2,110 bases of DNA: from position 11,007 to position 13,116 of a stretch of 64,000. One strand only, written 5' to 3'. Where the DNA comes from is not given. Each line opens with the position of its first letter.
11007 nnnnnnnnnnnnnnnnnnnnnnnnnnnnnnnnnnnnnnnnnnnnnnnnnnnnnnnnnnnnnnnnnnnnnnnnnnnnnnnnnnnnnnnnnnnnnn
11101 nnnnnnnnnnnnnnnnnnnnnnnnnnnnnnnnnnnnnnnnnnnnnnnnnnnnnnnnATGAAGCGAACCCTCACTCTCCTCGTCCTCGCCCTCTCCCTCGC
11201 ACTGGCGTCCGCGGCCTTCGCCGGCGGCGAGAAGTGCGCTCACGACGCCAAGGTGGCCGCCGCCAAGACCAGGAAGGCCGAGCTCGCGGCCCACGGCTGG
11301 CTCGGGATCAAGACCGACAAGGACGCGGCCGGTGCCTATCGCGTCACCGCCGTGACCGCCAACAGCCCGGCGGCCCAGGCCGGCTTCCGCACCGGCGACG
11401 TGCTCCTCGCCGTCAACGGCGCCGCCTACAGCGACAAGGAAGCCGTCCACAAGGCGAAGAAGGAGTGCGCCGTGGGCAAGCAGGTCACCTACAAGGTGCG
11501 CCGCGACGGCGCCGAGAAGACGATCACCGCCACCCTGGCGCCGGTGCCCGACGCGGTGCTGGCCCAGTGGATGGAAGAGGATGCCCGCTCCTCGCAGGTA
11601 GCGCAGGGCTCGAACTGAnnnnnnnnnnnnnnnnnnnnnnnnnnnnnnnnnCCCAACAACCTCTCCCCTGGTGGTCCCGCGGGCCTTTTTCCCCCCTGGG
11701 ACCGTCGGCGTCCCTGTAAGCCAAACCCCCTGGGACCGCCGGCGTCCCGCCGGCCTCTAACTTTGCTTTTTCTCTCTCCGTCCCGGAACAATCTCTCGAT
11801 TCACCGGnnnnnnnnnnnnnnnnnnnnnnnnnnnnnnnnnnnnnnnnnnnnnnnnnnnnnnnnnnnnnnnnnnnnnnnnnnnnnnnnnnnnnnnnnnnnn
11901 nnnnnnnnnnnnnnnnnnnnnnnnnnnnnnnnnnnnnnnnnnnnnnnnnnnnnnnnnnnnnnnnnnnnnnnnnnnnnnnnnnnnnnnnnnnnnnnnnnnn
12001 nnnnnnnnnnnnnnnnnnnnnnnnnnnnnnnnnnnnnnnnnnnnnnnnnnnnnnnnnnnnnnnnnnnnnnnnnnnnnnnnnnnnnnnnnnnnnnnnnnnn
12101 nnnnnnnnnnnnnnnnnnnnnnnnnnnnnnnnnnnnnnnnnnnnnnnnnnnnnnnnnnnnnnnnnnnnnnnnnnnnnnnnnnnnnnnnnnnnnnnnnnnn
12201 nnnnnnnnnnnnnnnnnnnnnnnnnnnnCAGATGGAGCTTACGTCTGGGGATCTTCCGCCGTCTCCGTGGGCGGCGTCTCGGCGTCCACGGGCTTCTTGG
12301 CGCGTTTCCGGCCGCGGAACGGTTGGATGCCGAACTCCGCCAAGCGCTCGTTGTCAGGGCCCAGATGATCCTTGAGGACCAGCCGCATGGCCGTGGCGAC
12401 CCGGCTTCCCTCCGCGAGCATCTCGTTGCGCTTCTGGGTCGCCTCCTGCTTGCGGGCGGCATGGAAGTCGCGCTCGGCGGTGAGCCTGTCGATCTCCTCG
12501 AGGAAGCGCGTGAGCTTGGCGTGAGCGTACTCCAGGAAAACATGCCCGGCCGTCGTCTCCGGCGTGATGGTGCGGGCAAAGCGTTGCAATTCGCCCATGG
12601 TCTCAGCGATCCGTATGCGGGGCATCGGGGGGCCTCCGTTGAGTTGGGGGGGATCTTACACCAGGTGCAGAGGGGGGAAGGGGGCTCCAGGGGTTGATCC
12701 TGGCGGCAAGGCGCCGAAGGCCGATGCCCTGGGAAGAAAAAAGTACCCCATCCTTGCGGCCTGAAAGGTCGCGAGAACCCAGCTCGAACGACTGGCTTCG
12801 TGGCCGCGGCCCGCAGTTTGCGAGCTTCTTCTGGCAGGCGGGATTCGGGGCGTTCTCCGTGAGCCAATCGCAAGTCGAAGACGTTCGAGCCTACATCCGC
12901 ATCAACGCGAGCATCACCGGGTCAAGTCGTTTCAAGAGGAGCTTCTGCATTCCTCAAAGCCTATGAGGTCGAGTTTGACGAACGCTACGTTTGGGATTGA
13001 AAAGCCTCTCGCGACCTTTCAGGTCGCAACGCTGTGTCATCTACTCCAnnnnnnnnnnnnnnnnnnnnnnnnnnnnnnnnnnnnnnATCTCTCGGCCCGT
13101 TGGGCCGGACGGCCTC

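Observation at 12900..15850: Low-GC island encoding a TIR-domain protein next to an NDT/SLOG-like protein: candidate Thoeris-like NAD-derived-signal defence pair with non-canonical architecture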

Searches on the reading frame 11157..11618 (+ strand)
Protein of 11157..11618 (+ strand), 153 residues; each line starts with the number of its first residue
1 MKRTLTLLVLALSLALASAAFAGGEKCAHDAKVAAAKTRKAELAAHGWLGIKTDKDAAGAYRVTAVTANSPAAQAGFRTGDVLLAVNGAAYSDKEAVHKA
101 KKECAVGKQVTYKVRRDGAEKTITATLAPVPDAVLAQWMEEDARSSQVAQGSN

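Call 3: search_protein_families(library=pfam, proteins=[window:11157-11618:+], max_evalue=0.1)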
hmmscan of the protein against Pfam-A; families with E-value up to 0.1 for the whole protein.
window:11157-11618:+ (153 aa): 4 families
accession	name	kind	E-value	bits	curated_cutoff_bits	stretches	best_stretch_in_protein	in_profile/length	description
PF13180.12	PDZ_2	-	1.8e-14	54.2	27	1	48-127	2-80/80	PDZ domain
PF17820.7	PDZ_6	-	3e-10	40.1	27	1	62-116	1-54/54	PDZ domain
PF00595.29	PDZ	-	6.2e-05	23.7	23.2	1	45-92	8-58/81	PDZ domain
PF14685.13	PDZ_Tricorn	-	0.0078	16.6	25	1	67-122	28-85/88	Tricorn protease PDZ domain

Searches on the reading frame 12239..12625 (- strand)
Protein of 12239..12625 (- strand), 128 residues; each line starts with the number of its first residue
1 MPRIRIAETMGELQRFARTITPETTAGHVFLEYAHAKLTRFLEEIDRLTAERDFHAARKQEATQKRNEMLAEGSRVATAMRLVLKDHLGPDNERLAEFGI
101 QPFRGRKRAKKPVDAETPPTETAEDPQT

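Call 3: search_protein_families(library=pfam, proteins=[window:12239-12625:-], max_evalue=0.1)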
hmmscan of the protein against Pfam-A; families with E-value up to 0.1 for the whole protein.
window:12239-12625:- (128 aa): 0 families

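Call 4: search_protein_families(library=padloc, proteins=[window:12239-12625:-], max_evalue=0.1)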
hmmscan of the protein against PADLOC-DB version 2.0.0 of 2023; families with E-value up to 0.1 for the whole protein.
window:12239-12625:- (128 aa): 1 family
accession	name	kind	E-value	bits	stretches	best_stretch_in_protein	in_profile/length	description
PDLC02297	AbiEii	-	0.016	12.5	1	26-100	48-123/307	AbiEii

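Call 5: search_protein_families(library=ncbifam, proteins=[window:12239-12625:-], max_evalue=0.1)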
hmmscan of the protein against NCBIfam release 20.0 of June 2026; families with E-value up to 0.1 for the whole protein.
window:12239-12625:- (128 aa): 0 families

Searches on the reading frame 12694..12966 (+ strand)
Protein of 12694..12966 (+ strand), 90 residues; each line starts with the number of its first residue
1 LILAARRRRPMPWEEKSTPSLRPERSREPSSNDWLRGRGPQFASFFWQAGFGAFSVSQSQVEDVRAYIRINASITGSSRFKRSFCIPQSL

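Call 87: search_protein_families(library=pfam, proteins=[window:12694-12966:+], max_evalue=0.01)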
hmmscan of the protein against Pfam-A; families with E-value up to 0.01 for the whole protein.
window:12694-12966:+ (90 aa): 1 family
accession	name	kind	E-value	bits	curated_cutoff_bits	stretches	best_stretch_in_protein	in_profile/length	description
PF01797.21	Y1_Tnp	-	0.00028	21.5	23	1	31-69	76-119/121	Transposase IS200 like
